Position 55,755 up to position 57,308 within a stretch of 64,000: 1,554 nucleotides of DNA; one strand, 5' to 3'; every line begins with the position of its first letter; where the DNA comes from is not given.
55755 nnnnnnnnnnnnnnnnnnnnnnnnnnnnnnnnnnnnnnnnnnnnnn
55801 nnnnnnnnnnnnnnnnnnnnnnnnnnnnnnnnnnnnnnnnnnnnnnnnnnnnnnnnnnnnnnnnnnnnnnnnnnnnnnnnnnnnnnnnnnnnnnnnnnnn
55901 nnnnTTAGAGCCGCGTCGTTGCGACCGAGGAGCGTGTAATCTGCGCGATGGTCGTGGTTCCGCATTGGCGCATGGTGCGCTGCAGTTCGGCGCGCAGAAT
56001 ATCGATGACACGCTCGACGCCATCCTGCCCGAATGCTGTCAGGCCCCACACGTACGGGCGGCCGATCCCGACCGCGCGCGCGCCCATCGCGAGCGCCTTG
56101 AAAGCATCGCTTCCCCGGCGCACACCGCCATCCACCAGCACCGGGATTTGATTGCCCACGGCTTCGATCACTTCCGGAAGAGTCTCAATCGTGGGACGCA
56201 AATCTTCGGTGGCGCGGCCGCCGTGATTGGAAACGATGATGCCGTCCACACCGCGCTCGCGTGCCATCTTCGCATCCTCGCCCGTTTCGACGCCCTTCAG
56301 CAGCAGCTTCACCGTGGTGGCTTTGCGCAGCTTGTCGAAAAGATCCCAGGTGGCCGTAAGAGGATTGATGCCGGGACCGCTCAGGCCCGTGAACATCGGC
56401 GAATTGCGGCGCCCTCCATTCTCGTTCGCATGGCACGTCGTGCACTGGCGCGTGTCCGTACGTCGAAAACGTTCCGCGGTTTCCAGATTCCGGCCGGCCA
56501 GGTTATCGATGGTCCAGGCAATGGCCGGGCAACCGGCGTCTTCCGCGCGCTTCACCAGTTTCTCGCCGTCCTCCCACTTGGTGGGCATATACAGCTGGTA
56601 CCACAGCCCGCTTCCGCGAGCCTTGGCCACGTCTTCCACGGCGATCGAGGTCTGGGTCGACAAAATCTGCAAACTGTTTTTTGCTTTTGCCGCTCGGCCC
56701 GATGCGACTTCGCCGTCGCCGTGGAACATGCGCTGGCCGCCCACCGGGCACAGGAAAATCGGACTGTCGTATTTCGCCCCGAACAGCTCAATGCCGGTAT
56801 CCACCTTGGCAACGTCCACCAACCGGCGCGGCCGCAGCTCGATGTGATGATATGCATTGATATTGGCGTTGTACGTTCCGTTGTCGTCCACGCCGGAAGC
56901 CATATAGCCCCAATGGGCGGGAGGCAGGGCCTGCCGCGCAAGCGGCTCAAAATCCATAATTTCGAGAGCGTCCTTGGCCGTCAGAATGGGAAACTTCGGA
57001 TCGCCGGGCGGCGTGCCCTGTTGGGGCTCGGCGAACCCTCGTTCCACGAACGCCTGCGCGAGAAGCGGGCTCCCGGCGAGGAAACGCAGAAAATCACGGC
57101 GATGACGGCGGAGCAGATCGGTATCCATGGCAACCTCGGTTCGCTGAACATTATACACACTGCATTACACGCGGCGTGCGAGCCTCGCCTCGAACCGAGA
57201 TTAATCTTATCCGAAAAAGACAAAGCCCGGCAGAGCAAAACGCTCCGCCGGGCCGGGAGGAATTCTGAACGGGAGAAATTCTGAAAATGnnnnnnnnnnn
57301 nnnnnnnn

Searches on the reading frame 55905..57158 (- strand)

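Call 46: search_protein_families(library=pfam, proteins=[window:55905-57158:-], max_evalue=0.001)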
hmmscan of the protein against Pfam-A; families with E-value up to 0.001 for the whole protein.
window:55905-57158:- (417 aa): 7 families
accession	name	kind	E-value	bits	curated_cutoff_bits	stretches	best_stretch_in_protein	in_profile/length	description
PF01070.24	FMN_dh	-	2.9e-109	365.8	24.9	1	74-413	1-349/350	FMN-dependent dehydrogenase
PF00478.31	IMPDH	-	1.9e-06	27.6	25.6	1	322-367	191-237/345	IMP dehydrogenase / GMP reductase domain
PF03060.21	NMO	-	4.7e-06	26.7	28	1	285-367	138-223/331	Nitronate monooxygenase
PF01180.27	DHO_dh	-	5.9e-06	26.1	27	1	312-369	214-272/291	Dihydroorotate dehydrogenase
PF05690.20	ThiG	-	0.00013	21.9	23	0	329-363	169-201/247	Thiazole biosynthesis protein ThiG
PF01645.23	Glu_synthase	-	0.00068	19.4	20.4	1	333-368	271-306/369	Conserved region in glutamate synthase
PF00977.27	His_biosynth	-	0.00099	19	23.6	0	329-367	63-103/228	Histidine biosynthesis protein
